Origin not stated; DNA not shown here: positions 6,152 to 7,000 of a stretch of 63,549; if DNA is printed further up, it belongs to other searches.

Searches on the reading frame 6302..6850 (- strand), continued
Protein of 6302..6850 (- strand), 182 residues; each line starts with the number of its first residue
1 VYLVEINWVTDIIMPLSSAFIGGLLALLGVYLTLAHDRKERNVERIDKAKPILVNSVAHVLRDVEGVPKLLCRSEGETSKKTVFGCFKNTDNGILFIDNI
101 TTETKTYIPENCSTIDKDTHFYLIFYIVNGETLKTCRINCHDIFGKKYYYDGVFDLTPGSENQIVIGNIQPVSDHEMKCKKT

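Call 81: search_protein_families(library=pfam, proteins=[L002:4775-5395:+, L001:8672-9247:+, L110:5140-5871:+], max_evalue=0.01)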
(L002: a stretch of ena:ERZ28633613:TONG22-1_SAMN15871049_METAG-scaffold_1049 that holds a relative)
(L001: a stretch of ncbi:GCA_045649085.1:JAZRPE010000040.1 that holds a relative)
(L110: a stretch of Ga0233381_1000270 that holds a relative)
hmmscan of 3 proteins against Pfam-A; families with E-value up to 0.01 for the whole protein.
L002:4775-5395:+ (206 aa): 0 families

L001:8672-9247:+ (191 aa): 0 families

L110:5140-5871:+ (243 aa): 2 families
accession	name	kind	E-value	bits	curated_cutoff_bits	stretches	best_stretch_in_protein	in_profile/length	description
PF13676.11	TIR_2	-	2.3e-19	70.5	28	1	108-224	1-110/122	TIR domain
PF01582.25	TIR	-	3.2e-13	50.3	21.3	1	105-196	1-93/179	TIR domain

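Call 86: search_protein_families(library=phrogs, proteins=[window:6302-6841:-], max_evalue=0.001)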
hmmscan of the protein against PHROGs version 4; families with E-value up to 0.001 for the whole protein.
window:6302-6841:- (179 aa): 0 families

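Call 88: find_encoding_contigs(protein=P0124, flank=7000, max_places=3)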
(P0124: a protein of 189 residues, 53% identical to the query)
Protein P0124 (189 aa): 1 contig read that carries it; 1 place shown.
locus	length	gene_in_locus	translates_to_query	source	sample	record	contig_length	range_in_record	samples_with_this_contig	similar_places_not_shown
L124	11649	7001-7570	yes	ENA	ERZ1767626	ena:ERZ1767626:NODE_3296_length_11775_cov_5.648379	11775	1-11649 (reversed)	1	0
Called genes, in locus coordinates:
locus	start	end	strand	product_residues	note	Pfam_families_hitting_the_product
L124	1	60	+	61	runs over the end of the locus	?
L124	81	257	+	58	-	PF20037:DUF6440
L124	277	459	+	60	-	-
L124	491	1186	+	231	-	PF01872:RibD_C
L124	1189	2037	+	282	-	PF08378:NERD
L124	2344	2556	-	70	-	PF04070:DUF378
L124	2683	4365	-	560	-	PF00239:Resolvase, PF07508:Recombinase, PF13408:Zn_ribbon_recom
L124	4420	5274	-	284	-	-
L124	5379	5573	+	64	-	-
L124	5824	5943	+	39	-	-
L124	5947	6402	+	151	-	-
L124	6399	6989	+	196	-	PF08937:ThsB_TIR (weak)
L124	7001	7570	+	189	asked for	-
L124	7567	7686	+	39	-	-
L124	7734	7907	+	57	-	-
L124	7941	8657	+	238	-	-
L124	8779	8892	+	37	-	PF03960:ArsC (weak)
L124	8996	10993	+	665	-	PF09565:RE_NgoFVII, PF13091:PLDc_2 (weak), PF27394:Aq_aa27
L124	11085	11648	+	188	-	?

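Call 90: search_protein_families(library=pfam, proteins=[L090:1-948:+, L090:1543-2055:+, L092:38-868:+, L095:50-610:+, L099:2153-2578:+, L104:8730-9980:+, L105:6715-7347:+, L124:6399-6989:+, L124:5947-6402:+, L102:3756-4280:+], max_evalue=0.01)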
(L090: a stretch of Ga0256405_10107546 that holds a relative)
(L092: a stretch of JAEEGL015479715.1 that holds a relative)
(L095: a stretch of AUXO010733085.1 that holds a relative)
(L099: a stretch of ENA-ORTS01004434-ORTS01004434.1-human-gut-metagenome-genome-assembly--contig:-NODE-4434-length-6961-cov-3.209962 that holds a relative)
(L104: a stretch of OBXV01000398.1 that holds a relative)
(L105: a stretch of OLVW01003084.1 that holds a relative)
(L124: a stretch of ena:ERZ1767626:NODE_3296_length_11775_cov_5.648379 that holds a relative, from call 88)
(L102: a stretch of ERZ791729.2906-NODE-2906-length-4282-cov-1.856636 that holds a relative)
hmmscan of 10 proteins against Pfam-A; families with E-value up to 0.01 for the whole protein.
L090:1-948:+ (315 aa): 2 families
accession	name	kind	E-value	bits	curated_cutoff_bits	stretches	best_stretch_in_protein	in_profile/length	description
PF13304.12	AAA_21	-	2.4e-11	44.7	27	1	1-67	239-303/304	AAA domain, putative AbiEii toxin, Type IV TA system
PF13175.12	AAA_15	-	3e-05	24.3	32.1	1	23-63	329-370/374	AAA ATPase domain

L090:1543-2055:+ (171 aa): 0 families

L092:38-868:+ (276 aa): 1 family
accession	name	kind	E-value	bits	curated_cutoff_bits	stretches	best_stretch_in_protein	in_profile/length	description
PF18863.6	AbiJ_NTD4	-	2.1e-30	106.6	34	1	3-145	2-151/152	AbiJ N-terminal domain 4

L095:50-610:+ (186 aa): 0 families

L099:2153-2578:+ (141 aa): 0 families

L104:8730-9980:+ (416 aa): 1 family
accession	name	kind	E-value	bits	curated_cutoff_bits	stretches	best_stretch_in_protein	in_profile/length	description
PF01420.25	Methylase_S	-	3.7e-24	86.3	22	1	244-394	25-166/168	Type I restriction modification DNA specificity domain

L105:6715-7347:+ (210 aa): 0 families

L124:6399-6989:+ (196 aa): 1 family
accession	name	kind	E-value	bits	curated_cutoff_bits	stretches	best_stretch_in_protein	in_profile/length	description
PF08937.16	ThsB_TIR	-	1.1e-05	26.1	21.2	1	58-137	34-99/100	Thoeris protein ThsB, TIR-like domain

L124:5947-6402:+ (151 aa): 0 families

L102:3756-4280:+ (175 aa): 1 family
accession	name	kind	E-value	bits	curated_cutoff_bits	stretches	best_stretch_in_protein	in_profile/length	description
PF04313.20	HSDR_N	-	5.3e-08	33.4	25.1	1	113-169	103-157/198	Type I restriction enzyme R protein N terminus (HSDR_N)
